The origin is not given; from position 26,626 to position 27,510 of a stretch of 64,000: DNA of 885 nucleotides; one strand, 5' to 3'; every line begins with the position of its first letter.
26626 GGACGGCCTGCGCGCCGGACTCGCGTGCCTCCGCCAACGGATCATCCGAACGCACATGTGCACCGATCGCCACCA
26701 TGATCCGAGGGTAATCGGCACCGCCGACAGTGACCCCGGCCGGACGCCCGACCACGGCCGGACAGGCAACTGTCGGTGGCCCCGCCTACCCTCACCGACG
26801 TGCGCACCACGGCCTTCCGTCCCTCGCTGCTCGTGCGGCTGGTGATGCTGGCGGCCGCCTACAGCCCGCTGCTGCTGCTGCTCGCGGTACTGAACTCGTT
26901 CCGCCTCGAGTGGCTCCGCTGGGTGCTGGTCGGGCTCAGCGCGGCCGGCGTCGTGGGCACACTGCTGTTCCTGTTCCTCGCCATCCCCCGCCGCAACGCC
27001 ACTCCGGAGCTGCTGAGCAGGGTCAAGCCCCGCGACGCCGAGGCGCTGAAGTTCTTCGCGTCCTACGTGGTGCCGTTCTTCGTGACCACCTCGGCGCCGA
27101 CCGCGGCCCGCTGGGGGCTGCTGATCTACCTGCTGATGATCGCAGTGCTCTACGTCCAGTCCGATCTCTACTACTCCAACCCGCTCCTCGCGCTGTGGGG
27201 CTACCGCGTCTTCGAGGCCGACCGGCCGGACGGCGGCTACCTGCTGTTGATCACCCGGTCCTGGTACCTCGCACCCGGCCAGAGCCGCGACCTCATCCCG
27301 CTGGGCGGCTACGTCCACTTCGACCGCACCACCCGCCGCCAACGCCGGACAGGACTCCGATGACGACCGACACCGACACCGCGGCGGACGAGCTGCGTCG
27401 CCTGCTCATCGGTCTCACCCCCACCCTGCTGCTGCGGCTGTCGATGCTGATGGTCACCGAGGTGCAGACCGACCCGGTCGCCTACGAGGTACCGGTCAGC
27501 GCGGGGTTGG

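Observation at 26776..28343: Two-gene Kiwa-like (KwaA 4-TM + KwaB/DUF4868-like) module between base-excision-repair genes and an MFS gene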

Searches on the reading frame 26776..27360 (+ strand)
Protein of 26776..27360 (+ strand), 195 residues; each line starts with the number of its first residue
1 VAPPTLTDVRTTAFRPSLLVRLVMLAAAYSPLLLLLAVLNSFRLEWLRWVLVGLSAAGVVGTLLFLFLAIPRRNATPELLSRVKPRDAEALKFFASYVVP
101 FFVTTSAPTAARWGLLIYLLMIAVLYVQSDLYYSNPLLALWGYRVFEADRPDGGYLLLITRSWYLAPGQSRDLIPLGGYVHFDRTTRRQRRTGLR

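Call 3: search_protein_families(library=pfam, proteins=[window:26776-27360:+], max_evalue=1)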
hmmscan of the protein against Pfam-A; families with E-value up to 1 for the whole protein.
window:26776-27360:+ (195 aa): 1 family
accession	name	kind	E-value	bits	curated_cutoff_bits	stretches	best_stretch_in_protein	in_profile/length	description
PF14340.12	DUF4395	-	0.91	10.3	24.5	0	23-126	6-108/130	Domain of unknown function (DUF4395)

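Call 4: search_protein_families(library=padloc, proteins=[window:26776-27360:+], max_evalue=1)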
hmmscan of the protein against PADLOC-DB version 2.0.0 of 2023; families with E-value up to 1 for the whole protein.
window:26776-27360:+ (195 aa): 15 families
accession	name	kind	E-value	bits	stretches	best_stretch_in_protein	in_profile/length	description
PDLC00221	KwaA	-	3.4e-17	61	1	18-183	4-169/173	Unknown function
PDLC00216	KwaA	-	6e-17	60.4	1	19-163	5-149/173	Unknown function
PDLC00219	KwaA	-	2.9e-16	58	1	50-182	54-189/194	Unknown function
PDLC00220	KwaA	-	1.5e-15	55.5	1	62-154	73-165/198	Unknown function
PDLC00210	KwaA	-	2.3e-12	45.4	1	22-167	7-152/169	Unknown function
PDLC00208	KwaA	-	2.3e-12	45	1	47-150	49-148/190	Unknown function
PDLC00213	KwaA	-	9.8e-11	39.6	1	38-148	45-154/197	Unknown function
PDLC00214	KwaA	-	9.5e-09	33.5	1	49-149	45-148/181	Unknown function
PDLC00217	KwaA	-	1.6e-08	32.4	1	49-149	52-151/193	Unknown function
PDLC00212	KwaA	-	1.9e-08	32.3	1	56-178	67-195/205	Unknown function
PDLC00207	KwaA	-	2.8e-07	29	1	89-147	109-167/213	Unknown function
PDLC00215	KwaA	-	1.4e-06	26.1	1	45-149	54-155/196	Unknown function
PDLC00218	KwaA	-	2e-05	22.4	1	19-150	11-144/186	Unknown function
PDLC00211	KwaA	-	0.0023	15.7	1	84-145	102-163/215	Unknown function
PDLC02846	DpdE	-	0.0043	12.9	1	97-160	30-93/1034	DpdE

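Call 5: search_protein_families(library=ncbifam, proteins=[window:26776-27360:+], max_evalue=1)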
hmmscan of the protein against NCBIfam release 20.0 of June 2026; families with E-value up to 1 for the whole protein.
window:26776-27360:+ (195 aa): 4 families
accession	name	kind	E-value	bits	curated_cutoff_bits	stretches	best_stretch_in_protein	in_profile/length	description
NF041622.1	KwaA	equivalog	1.8e-16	60.5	100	1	69-150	66-147/182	anti-phage protein KwaA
NF033218.1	anchor_AmaP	equivalog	0.41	10.4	55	1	19-79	18-78/166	alkaline shock response membrane anchor protein AmaP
NF043039.1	HgcAB_like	equivalog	0.61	9.6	285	1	17-137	151-278/350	HgcAB-like fusion protein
TIGR01065.1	hlyIII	subfamily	0.77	9.2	172.2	0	23-65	78-118/204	hemolysin III family protein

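Call 8: search_solved_structures(query=window:26776-27360:+, max_evalue=10, show_alignments=2)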
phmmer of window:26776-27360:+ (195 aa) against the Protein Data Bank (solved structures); distinct sequences matched with E-value up to 10: 3.
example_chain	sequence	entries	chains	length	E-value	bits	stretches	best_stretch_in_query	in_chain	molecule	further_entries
9mrg_A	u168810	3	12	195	2.4e-08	37.2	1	84-149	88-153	Kiwa protein KwaA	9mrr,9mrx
9o0i_G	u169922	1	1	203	2.6e-08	37.1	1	84-149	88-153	Kiwa protein KwaA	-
7w7r_A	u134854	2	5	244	0.18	14.8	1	37-80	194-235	Aquaporin 1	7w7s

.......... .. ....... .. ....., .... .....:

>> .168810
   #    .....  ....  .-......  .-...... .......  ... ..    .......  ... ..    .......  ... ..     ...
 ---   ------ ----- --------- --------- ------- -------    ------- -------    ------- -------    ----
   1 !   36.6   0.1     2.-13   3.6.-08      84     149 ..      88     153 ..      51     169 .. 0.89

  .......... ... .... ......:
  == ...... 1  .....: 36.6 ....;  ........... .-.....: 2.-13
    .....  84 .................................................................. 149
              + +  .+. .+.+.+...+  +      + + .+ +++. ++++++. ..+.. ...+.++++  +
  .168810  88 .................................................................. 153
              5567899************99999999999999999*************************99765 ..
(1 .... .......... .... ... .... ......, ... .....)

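Call 17: find_homologous_proteins(query=window:26776-27360:+, max_evalue=0.001)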
Query window:26776-27360:+ (195 aa): 93 proteins with E <= 0.001 among 2483 candidates.
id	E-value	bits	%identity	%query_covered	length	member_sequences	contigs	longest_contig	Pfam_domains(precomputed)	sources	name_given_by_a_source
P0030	8.4e-119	412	98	100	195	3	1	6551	PF28043.1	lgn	-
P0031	3.4e-104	365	92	94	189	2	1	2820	PF28043.1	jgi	jgi:hypothetical protein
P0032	9.7e-104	363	93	89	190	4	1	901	PF28043.1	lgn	-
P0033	3.0e-102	358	91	90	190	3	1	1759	PF28043.1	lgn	-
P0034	4.9e-99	348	86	96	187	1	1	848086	PF28043.1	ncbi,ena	-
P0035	2.6e-97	342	87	90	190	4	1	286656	PF28043.1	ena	-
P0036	8.0e-82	292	79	76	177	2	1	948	PF28043.1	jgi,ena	-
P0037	4.2e-81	289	77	79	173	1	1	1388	PF28043.1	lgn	-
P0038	9.3e-78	278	71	79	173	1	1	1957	PF28043.1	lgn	-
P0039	8.2e-77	275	75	76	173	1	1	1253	PF28043.1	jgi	jgi:hypothetical protein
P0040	2.1e-75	271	75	75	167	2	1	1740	PF28043.1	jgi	jgi:hypothetical protein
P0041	1.4e-74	268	72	78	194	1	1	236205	PF28043.1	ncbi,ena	-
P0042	4.4e-74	266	71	88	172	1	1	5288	PF28043.1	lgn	-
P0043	5.9e-74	266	71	78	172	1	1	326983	PF28043.1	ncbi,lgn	-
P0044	1.4e-72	262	65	96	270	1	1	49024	PF28043.1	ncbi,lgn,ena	-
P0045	2.0e-72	261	69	77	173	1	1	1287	PF28043.1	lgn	-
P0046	1.5e-71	258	68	90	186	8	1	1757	PF28043.1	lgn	-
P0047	8.8e-71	256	66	95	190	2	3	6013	PF28043.1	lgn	-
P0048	2.5e-69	251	64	95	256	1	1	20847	PF28043.1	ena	-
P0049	4.3e-69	250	65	90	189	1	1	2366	PF28043.1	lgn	-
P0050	2.0e-68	248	60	99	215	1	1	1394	PF28043.1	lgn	-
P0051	2.0e-68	248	67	88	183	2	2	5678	PF28043.1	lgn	-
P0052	2.4e-68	248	62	95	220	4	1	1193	PF28043.1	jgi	jgi:hypothetical protein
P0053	2.7e-68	248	62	92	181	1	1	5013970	PF28043.1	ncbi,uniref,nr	ncbi:hypothetical protein SAMN04515671_0295 [Nakamurella panacisegetis]|uniref:Uncharacterized prote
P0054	5.3e-68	247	63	91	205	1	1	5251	PF28043.1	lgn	-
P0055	8.8e-68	246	61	94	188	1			PF28043.1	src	-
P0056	1.6e-67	245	65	88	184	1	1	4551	PF28043.1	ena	-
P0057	2.0e-67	245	63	93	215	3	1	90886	PF28043.1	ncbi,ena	-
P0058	8.5e-67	243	67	85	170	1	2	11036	PF28043.1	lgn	-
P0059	1.2e-66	242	66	86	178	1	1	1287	PF28043.1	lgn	-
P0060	1.5e-66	242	60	96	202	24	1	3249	PF28043.1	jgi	-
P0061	2.0e-66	241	61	92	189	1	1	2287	PF28043.1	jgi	jgi:hypothetical protein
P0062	5.7e-66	240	65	85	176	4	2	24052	PF28043.1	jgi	jgi:hypothetical protein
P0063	8.1e-66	239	66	88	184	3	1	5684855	PF28043.1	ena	-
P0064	9.3e-66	239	64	76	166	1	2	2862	PF28043.1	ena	-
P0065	1.1e-65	239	63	84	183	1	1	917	PF28043.1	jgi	jgi:hypothetical protein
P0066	1.2e-65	239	64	76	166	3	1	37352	PF28043.1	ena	-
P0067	1.2e-65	239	63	95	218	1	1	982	PF28043.1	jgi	jgi:hypothetical protein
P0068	3.1e-65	238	64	88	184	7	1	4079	PF28043.1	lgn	-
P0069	3.3e-65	237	61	91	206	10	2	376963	PF28043.1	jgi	-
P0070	4.3e-65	237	62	78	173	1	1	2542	PF28043.1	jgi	jgi:hypothetical protein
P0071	8.0e-65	236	61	87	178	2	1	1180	PF28043.1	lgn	-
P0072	8.1e-65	236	64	86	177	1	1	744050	PF28043.1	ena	-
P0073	1.1e-64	236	62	88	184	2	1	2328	PF28043.1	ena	-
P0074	1.2e-64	236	59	93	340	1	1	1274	PF28043.1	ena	-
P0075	1.9e-64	235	64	86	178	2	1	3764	PF28043.1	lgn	-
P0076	2.7e-64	234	62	89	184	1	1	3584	PF28043.1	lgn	-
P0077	6.2e-64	233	59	92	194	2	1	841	PF28043.1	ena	-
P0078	8.7e-64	233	63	86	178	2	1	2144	PF28043.1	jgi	jgi:hypothetical protein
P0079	9.3e-64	233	66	85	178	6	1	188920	PF28043.1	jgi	-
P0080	2.1e-63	232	61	96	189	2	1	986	PF28043.1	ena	-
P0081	4.4e-63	231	62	88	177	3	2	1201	PF28043.1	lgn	-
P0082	2.1e-62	228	65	85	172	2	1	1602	PF28043.1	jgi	jgi:hypothetical protein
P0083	3.0e-62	228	63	75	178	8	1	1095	PF28043.1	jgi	jgi:hypothetical protein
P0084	3.7e-62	228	62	88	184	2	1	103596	PF28043.1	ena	-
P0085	1.2e-61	226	64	83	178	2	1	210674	PF28043.1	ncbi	-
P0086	1.3e-61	226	59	80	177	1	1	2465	PF28043.1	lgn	-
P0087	2.1e-61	225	57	79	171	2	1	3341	PF28043.1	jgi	jgi:hypothetical protein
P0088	4.4e-61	224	59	79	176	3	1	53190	PF28043.1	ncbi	-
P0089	6.1e-61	224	63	84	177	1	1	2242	PF28043.1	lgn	-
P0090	7.8e-61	223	62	88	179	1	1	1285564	PF28043.1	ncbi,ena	-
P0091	1.6e-60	222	61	91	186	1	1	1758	PF28043.1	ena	-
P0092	1.8e-60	222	60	88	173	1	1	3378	PF28043.1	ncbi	-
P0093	2.5e-60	222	63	85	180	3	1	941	PF28043.1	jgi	jgi:hypothetical protein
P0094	4.0e-60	221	60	85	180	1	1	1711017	PF28043.1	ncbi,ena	-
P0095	2.0e-59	219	58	75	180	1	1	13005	PF28043.1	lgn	-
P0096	2.8e-59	218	60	88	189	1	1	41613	PF28043.1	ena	-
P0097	4.5e-57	211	60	85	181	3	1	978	PF28043.1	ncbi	-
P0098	1.1e-56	210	65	80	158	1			PF28043.1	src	-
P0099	4.5e-54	201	57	84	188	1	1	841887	PF28043.1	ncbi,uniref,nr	ncbi:hypothetical protein [Nakamurella endophytica]|uniref:Uncharacterized protein n=1 Tax=Nakamurel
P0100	6.0e-54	201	55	91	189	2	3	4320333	PF28043.1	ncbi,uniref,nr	ncbi:hypothetical protein JL107_09355 [Nakamurella flavida]|uniref:Uncharacterized protein n=1 Tax=N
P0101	6.6e-48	181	51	94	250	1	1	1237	PF28043.1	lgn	-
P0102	2.0e-47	179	50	90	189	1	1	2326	PF28043.1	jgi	jgi:hypothetical protein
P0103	5.9e-44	168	50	86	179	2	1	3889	PF28043.1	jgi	jgi:hypothetical protein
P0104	2.4e-42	163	59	69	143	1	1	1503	PF28043.1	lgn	-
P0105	1.2e-40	157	48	82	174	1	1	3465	PF28043.1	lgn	-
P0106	7.8e-37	145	44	86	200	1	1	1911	PF28043.1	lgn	-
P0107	1.8e-35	140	45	65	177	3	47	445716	PF28043.1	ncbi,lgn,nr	ncbi:hypothetical protein [Mycobacteroides abscessus]|nr:hypothetical protein [Mycobacteroides absce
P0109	1.8e-22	98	36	86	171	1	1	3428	PF28043.1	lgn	-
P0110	7.9e-22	96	35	86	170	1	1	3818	PF28043.1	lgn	-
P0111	9.8e-22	96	40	77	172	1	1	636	PF28043.1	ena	-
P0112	2.5e-20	91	39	56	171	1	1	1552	PF28043.1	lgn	-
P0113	4.3e-20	90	36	79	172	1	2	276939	PF28043.1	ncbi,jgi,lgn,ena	jgi:hypothetical protein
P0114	5.5e-20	90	36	86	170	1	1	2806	PF28043.1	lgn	-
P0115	7.7e-19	86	34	86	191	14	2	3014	PF28043.1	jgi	jgi:hypothetical protein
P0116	1.0e-18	86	32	86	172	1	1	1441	PF28043.1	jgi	jgi:hypothetical protein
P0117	3.4e-18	84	39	74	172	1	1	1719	PF28043.1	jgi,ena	-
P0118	1.7e-17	82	35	86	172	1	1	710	PF28043.1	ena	-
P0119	3.2e-17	81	34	86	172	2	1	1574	PF28043.1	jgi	-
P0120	3.9e-17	81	34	79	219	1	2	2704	PF28043.1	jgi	jgi:hypothetical protein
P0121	6.3e-17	80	41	66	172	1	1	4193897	PF28043.1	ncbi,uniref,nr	ncbi:hypothetical protein M6D93_13700 [Jatrophihabitans telluris]|uniref:Uncharacterized protein n=1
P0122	4.2e-16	77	36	72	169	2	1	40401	PF28043.1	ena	-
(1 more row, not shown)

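Call 29: search_solved_structures(query=A2, max_evalue=1, show_alignments=1)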
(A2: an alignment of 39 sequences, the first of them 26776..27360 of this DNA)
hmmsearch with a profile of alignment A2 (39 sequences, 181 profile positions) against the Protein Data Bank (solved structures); distinct sequences matched with E-value up to 1: 2.
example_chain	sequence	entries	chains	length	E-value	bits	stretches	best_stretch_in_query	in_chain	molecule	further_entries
9o0i_G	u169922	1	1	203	2.3e-13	53.4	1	60-135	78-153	Kiwa protein KwaA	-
9mrg_A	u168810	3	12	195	4.2e-13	52.5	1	60-135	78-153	Kiwa protein KwaA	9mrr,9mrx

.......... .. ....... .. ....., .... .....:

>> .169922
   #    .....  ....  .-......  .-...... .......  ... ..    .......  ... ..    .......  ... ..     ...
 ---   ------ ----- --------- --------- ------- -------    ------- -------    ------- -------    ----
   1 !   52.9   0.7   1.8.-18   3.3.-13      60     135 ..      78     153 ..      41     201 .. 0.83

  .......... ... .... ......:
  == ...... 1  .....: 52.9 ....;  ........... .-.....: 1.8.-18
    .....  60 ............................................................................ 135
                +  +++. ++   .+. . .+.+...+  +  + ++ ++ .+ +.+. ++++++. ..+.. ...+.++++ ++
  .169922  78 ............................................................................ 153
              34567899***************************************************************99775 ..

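Call 37: predict_structure(alignment_id=A2)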
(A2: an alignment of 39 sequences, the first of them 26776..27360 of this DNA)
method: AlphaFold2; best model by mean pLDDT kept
length: 195 residues; sequences in the alignment: 39
mean_pLDDT: 83.9   pTM: 0.75
mean pLDDT of the five models: 83.9, 83.1, 82.6, 81.7, 81.3
residues with pLDDT >= 90: 82; 70-90: 84; 50-70: 26; < 50: 3
segments of 3 or more residues with pLDDT < 50: none
pLDDT, mean of each block of 10 residues (from residue 1): 55 71 88 91 93 95 91 93 86 74 80 87 81 78 92 92 92 91 79 52
secondary structure, 60 per line:
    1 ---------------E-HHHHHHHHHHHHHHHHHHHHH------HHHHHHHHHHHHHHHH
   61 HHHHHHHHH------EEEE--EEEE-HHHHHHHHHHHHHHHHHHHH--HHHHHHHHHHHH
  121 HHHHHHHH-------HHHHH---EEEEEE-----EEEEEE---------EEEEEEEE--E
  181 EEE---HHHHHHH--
elements in order: H18-38 H45-69 E76-79 E82-85 H87-106 H109-128 H136-140 E144-149 E155-160 E170-177 E180-183 H187-193

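Call 40: find_encoding_contigs(protein=P0107, flank=7000, max_places=3)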
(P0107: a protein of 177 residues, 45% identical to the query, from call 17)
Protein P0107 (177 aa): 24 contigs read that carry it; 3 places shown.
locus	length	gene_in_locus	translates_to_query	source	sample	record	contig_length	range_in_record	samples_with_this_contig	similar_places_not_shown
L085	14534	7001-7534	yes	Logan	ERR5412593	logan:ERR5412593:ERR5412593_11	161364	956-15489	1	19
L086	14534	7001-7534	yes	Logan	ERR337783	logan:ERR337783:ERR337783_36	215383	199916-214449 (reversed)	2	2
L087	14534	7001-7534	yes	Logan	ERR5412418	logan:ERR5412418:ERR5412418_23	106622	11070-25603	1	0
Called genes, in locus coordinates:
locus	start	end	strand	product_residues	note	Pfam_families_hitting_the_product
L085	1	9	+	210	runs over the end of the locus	PF00440:TetR_N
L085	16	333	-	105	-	PF13400:Tad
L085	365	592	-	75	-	-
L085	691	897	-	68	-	PF14029:DUF4244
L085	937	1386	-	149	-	PF00482:T2SSF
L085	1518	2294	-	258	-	PF00482:T2SSF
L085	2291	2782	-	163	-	PF00437:T2SSE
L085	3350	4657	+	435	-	-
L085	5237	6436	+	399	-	-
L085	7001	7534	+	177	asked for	PF28043:KwaA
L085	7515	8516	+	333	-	PF16162:KwaB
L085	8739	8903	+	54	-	-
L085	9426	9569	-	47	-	-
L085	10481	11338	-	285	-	PF00892:EamA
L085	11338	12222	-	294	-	PF01418:HTH_6, PF13580:SIS_2 (faint), PF01380:SIS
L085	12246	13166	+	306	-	PF02558:ApbA, PF08546:ApbA_C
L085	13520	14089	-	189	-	PF00440:TetR_N, PF21597:TetR_C_43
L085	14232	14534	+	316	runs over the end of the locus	PF07224:Chlorophyllase, PF03403:PAF-AH_p_II (faint), PF12697:Abhydrolase_6 (weak)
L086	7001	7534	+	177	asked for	PF28043:KwaA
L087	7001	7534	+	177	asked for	PF28043:KwaA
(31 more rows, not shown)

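Call 41: find_encoding_contigs(protein=P0121, flank=7000, max_places=2)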
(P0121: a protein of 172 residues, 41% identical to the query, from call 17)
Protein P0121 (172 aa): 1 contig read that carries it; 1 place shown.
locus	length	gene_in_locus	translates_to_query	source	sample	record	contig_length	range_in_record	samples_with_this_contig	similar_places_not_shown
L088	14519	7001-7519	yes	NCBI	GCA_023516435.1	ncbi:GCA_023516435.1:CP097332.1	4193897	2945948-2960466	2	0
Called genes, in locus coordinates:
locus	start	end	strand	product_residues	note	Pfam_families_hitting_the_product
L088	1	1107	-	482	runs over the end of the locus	PF00479:G6PD_N, PF02781:G6PD_C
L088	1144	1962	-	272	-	PF03372:Exo_endo_phos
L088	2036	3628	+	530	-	PF00015:MCPsignal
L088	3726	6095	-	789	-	PF03636:Glyco_hydro_65N, PF03632:Glyco_hydro_65m, PF03633:Glyco_hydro_65C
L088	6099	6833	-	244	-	PF00702:Hydrolase, PF13419:HAD_2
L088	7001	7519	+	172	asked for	PF28043:KwaA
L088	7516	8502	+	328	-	PF16162:KwaB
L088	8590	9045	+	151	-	PF03061:4HBT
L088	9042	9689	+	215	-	PF00440:TetR_N, PF17932:TetR_C_24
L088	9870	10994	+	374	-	PF00676:E1_dh, PF13292:DXP_synthase_N (faint)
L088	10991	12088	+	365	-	PF02779:Transket_pyr, PF02780:Transketolase_C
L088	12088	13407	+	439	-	-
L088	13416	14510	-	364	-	PF02735:Ku, PF07382:HC2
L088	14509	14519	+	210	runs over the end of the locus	PF03167:UDG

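Call 42: fold_search(model_id=the predicted structure, library=pdb)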
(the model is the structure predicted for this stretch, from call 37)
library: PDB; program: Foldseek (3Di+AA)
matches with E <= 10: 175; with E <= 0.001: 7
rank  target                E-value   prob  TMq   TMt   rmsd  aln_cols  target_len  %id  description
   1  9mrx_A                6.9e-07  1.00  0.63  0.63   6.5       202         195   17  Cryo-EM structure of KwaA-KwaB complex (released 2025-08-06)
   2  9mrr_B                1.9e-06  1.00  0.57  0.59   4.9       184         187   19  Cryo-EM structure of KwaA with C4 symmetry (released 2025-08-06)
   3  9mrr_D                5.7e-06  1.00  0.53  0.56   5.9       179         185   18  Cryo-EM structure of KwaA with C4 symmetry (released 2025-08-06)
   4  9mrg_D                8.1e-06  1.00  0.52  0.57   6.2       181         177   18  Cryo-EM structure of KwaA tetramer with C2 symmetry (released 2025-11-05)
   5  9mrg_B                1.4e-05  1.00  0.53  0.57   5.8       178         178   20  Cryo-EM structure of KwaA tetramer with C2 symmetry (released 2025-11-05)
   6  9mrg_A                1.6e-05  1.00  0.55  0.58   6.2       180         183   18  Cryo-EM structure of KwaA tetramer with C2 symmetry (released 2025-11-05)
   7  9mrr_A                1.6e-05  1.00  0.56  0.59   5.8       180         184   18  Cryo-EM structure of KwaA with C4 symmetry (released 2025-08-06)
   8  7ojf_A                3.6e-01  0.20  0.22  0.29  13.2       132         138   14  CRYO-EM STRUCTURE OF SLYB13-BAMA FROM ESCHERICHIA COLI. (released 2022-07-27)
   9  6esq_F                5.4e-01  0.20  0.19  0.26   5.2        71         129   13  Structure of the acetoacetyl-CoA thiolase/HMG-CoA synthase complex from Methanothermococcus thermolithotrophicus soake (released 2018-03-14)
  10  6esq_E                8.8e-01  0.16  0.18  0.26   4.8        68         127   13  Structure of the acetoacetyl-CoA thiolase/HMG-CoA synthase complex from Methanothermococcus thermolithotrophicus soake (released 2018-03-14)
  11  6h4d                  1.1e+00  0.28  0.16  0.12   3.1        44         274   16  Crystal structure of RsgA from Pseudomonas aeruginosa (released 2019-06-26)
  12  6esq_G                1.2e+00  0.14  0.15  0.22   4.5        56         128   11  Structure of the acetoacetyl-CoA thiolase/HMG-CoA synthase complex from Methanothermococcus thermolithotrophicus soake (released 2018-03-14)
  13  9e8o_B                1.3e+00  0.12  0.14  0.08   4.3        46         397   20  Nub1/Fat10-processing human 26S proteasome bound to Txnl1 with Rpt2 at top of spiral staircase and partially unfolded  (released 2024-12-04)
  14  4a2i_V                1.3e+00  0.15  0.16  0.12   3.7        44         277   16  Cryo-electron Microscopy Structure of the 30S Subunit in Complex with the YjeQ Biogenesis Factor (released 2011-11-02)
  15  2rcn                  1.3e+00  0.15  0.16  0.12   3.7        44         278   16  Crystal Structure of the Ribosomal interacting GTPase YjeQ from the Enterobacterial species Salmonella Typhimurium. (released 2008-01-29)
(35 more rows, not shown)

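Call 55: find_encoding_contigs(protein=P0053, flank=6000, max_places=1)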
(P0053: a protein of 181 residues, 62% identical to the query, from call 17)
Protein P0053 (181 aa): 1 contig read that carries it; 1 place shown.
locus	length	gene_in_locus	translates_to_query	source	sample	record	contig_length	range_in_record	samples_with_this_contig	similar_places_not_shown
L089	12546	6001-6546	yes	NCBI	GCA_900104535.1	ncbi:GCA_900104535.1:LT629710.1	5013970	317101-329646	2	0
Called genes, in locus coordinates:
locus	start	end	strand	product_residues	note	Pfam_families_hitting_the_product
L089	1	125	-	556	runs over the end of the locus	PF00083:Sugar_tr, PF07690:MFS_1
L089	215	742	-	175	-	PF01047:MarR, PF12802:MarR_2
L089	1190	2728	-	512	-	PF00590:TP_methylase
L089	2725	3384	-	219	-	PF02570:CbiC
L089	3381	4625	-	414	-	PF03460:NIR_SIR_ferr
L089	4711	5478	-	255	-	PF06737:Transglycosylas, PF01476:LysM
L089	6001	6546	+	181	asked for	PF28043:KwaA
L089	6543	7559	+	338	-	PF16162:KwaB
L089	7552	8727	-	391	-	PF00232:Glyco_hydro_1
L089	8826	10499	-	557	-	PF03193:RsgA_GTPase (faint), PF00005:ABC_tran, PF02463:SMC_N (faint), PF13191:AAA_16 (faint), PF13555:AAA_29 (faint), PF13304:AAA_21 (faint), PF08352:oligo_HPY (faint), PF00005:ABC_tran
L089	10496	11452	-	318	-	PF12911:OppC_N, PF00528:BPD_transp_1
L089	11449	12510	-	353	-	PF00528:BPD_transp_1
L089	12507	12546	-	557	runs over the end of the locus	PF00496:SBP_bac_5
